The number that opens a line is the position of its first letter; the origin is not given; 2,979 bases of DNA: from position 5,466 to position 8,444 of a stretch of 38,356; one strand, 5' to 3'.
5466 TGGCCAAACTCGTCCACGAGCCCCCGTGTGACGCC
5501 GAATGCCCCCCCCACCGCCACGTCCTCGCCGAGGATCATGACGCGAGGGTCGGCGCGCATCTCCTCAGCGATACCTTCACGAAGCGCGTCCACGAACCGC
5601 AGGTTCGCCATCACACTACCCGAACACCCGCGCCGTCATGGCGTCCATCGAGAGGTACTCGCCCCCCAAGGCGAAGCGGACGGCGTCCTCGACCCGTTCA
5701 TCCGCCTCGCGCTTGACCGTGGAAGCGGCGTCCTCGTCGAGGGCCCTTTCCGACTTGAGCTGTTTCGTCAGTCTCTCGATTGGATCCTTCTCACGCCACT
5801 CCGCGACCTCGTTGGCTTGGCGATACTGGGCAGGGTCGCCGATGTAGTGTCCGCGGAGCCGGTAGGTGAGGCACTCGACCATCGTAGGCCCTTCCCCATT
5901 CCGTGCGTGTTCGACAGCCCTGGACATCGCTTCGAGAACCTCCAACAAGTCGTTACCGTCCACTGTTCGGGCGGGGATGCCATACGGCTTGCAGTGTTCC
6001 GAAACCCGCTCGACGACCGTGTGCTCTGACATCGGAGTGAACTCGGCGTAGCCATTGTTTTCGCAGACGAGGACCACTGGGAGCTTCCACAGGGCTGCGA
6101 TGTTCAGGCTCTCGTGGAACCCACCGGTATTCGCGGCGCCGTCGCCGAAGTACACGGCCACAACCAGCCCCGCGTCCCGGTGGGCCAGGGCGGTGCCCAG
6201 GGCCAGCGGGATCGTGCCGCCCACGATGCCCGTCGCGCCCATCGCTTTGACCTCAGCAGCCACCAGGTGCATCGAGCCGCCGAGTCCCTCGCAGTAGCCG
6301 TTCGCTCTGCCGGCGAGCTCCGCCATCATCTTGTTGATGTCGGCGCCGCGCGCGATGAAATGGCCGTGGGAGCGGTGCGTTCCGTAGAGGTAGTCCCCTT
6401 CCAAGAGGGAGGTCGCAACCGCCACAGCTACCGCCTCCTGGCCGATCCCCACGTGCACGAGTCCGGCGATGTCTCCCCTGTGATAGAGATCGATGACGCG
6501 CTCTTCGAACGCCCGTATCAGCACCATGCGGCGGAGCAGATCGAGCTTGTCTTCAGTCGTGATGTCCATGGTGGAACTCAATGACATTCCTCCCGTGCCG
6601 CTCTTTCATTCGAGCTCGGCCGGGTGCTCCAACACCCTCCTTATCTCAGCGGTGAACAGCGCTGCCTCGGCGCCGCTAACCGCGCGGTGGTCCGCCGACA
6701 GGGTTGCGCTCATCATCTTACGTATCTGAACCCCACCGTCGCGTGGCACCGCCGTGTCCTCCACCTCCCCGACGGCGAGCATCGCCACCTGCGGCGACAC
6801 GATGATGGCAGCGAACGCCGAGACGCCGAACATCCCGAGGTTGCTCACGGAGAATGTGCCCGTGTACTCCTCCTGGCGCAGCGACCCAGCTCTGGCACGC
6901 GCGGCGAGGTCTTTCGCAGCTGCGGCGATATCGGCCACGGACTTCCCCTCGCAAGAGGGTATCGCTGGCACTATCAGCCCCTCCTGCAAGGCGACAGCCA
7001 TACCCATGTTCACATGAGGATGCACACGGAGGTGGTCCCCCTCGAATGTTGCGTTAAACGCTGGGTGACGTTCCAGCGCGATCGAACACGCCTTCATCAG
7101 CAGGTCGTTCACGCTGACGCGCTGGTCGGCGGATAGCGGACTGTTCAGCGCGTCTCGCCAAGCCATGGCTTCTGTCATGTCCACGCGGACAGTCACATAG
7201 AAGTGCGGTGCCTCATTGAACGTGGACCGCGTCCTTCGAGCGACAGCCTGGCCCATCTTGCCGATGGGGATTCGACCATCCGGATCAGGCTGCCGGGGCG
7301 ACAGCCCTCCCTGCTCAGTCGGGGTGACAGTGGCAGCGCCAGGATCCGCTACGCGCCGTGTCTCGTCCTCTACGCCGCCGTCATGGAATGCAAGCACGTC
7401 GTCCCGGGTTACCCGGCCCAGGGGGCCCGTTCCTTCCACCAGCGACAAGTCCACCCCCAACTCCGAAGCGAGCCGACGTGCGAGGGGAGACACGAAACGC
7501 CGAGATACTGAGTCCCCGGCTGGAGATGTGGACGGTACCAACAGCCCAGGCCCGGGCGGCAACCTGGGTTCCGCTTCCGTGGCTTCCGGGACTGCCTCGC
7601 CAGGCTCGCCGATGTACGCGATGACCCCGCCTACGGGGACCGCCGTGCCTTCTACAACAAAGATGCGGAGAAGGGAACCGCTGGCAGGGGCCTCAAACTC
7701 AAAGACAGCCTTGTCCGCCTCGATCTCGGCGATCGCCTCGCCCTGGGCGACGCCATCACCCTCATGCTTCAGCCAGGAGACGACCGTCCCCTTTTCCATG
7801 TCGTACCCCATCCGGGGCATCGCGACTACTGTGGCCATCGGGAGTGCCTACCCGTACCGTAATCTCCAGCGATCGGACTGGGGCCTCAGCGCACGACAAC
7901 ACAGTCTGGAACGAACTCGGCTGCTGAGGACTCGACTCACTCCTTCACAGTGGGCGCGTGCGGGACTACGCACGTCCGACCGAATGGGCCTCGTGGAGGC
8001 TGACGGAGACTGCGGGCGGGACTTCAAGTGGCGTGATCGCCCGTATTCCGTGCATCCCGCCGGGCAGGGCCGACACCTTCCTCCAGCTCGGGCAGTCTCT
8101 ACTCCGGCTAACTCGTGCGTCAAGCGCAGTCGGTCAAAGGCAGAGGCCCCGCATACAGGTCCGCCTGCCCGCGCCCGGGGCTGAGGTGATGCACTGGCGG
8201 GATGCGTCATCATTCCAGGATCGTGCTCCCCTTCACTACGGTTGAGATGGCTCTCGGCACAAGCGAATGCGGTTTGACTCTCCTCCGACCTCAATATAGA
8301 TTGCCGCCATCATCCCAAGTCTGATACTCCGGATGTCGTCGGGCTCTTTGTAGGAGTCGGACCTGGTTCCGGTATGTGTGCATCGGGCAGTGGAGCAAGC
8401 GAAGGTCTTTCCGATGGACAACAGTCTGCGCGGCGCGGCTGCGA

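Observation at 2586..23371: A 20.8-kb, 18-gene CoA-centred catabolic supercluster with its own importer and no regulator: candidate undescribed pathway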

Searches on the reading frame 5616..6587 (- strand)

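Call 3: search_protein_families(library=pfam, proteins=[window:5616-6587:-])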
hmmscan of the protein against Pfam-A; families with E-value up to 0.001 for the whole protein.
window:5616-6587:- (323 aa): 2 families
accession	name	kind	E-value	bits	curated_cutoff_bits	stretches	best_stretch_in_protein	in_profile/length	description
PF00676.26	E1_dh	-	5.7e-78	262.3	22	1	19-306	1-291/300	Dehydrogenase E1 component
PF02775.26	TPP_enzyme_C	-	1.5e-06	28.6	21.9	1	117-239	25-151/151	Thiamine pyrophosphate enzyme, C-terminal TPP binding domain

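Call 7: search_protein_families(library=ncbifam, proteins=[window:5616-6587:-], max_evalue=0.00001)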
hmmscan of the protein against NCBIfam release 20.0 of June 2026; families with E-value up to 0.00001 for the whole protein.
window:5616-6587:- (323 aa): 3 families
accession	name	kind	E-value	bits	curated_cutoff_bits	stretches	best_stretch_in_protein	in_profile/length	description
TIGR03182.1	PDH_E1_alph_y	equivalog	1.3e-101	339.6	393.85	1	12-321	2-313/315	pyruvate dehydrogenase (acetyl-transferring) E1 component subunit alpha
TIGR03181.1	PDH_E1_alph_x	equivalog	1.2e-73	248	411.35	1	6-322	18-327/341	pyruvate dehydrogenase (acetyl-transferring) E1 component subunit alpha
NF004559.0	PRK05899.2-5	equivalog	5.3e-10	38.2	488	1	118-247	124-253/627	transketolase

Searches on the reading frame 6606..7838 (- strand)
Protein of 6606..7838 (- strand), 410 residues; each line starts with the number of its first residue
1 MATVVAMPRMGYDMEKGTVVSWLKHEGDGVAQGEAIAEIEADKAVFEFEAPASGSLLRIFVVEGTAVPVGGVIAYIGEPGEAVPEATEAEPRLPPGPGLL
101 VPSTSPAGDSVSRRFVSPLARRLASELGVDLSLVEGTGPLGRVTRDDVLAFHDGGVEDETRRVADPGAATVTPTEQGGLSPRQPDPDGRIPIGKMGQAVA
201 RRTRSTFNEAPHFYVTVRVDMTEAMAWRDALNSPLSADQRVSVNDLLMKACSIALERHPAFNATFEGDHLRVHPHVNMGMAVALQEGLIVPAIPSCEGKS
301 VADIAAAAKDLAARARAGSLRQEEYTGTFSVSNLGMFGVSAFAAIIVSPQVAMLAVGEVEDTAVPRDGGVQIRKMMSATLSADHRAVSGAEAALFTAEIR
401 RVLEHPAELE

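Call 3: search_protein_families(library=pfam, proteins=[window:6606-7838:-])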
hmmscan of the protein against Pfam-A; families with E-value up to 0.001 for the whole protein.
window:6606-7838:- (410 aa): 4 families
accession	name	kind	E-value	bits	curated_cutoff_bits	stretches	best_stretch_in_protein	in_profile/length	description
PF00198.28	2-oxoacid_dh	-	1.1e-70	238.1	23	1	187-409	4-230/232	2-oxoacid dehydrogenases acyltransferase (catalytic domain)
PF00364.28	Biotin_lipoyl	-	8.6e-18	64.4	22.1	1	4-76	2-73/73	Biotin-requiring enzyme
PF02817.22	E3_binding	-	1e-15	58.1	23.7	1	115-149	2-36/36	e3 binding domain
PF13533.13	Biotin_lipoyl_2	-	0.00065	19.9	29.8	0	49-76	4-31/32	Biotin-lipoyl like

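Call 7: search_protein_families(library=ncbifam, proteins=[window:6606-7838:-], max_evalue=0.00001)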
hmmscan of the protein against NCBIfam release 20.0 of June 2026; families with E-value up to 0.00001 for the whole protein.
window:6606-7838:- (410 aa): 11 families
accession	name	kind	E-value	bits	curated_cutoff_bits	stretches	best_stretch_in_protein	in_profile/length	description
TIGR01349.1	PDHac_trf_mito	equivalog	5.1e-101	338.9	445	2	109-409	136-435/437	pyruvate dehydrogenase complex dihydrolipoamide acetyltransferase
NF008814.0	PRK11854.1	equivalog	8.8e-72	242.4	722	1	4-409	209-635/637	pyruvate dehydrogenase complex dihydrolipoyllysine-residue acetyltransferase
NF004309.0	PRK05704.1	equivalog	4.5e-68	230.5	449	1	2-409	2-404/408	2-oxoglutarate dehydrogenase complex dihydrolipoyllysine-residue succinyltransferase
TIGR02927.1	SucB_Actino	equivalog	2.2e-61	208.4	423.45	2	108-405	260-570/579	2-oxoglutarate dehydrogenase, E2 component, dihydrolipoamide succinyltransferase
TIGR01347.1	sucB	equivalog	4.1e-60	204.1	378.65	1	5-409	3-400/404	dihydrolipoyllysine-residue succinyltransferase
TIGR01348.1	PDHac_trf_long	equivalog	7e-57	193.3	552.1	1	5-407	158-583/587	dihydrolipoyllysine-residue acetyltransferase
NF011416.0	PRK14843.1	equivalog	3.8e-48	164.2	429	1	116-407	51-343/347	dihydrolipoamide acetyltransferase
NF008815.0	PRK11857.1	equivalog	3.5e-37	128.5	378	1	112-407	2-303/308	dihydrolipoamide acetyltransferase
NF011457.0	PRK14875.1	equivalog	2e-26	92.9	307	1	2-155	3-129/372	acetoin dehydrogenase dihydrolipoyllysine-residue acetyltransferase subunit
NF008854.0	PRK11892.1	equivalog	8.9e-19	67.5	454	1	1-89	1-90/464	pyruvate dehydrogenase complex E1 component subunit beta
NF008907.0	PRK12270.1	equivalog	7.8e-16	57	878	1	228-404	168-362/1241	multifunctional oxoglutarate decarboxylase/oxoglutarate dehydrogenase thiamine pyrophosphate-binding subunit/dihydrolipoyllysine-residue suc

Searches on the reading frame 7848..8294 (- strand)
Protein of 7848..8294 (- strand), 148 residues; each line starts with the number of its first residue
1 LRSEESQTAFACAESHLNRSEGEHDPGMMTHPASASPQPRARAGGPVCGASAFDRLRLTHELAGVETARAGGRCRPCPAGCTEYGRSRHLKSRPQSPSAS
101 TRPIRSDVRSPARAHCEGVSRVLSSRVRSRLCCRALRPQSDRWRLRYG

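Call 3: search_protein_families(library=pfam, proteins=[window:7848-8294:-])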
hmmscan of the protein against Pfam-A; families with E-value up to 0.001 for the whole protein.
window:7848-8294:- (148 aa): 0 families

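Call 7: search_protein_families(library=ncbifam, proteins=[window:7848-8294:-], max_evalue=0.00001)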
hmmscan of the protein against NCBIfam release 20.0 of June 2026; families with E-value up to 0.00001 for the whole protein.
window:7848-8294:- (148 aa): 0 families

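Call 14: search_protein_families(library=pfam, proteins=[window:7848-8294:-], max_evalue=0.01)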
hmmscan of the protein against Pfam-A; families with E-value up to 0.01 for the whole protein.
window:7848-8294:- (148 aa): 0 families
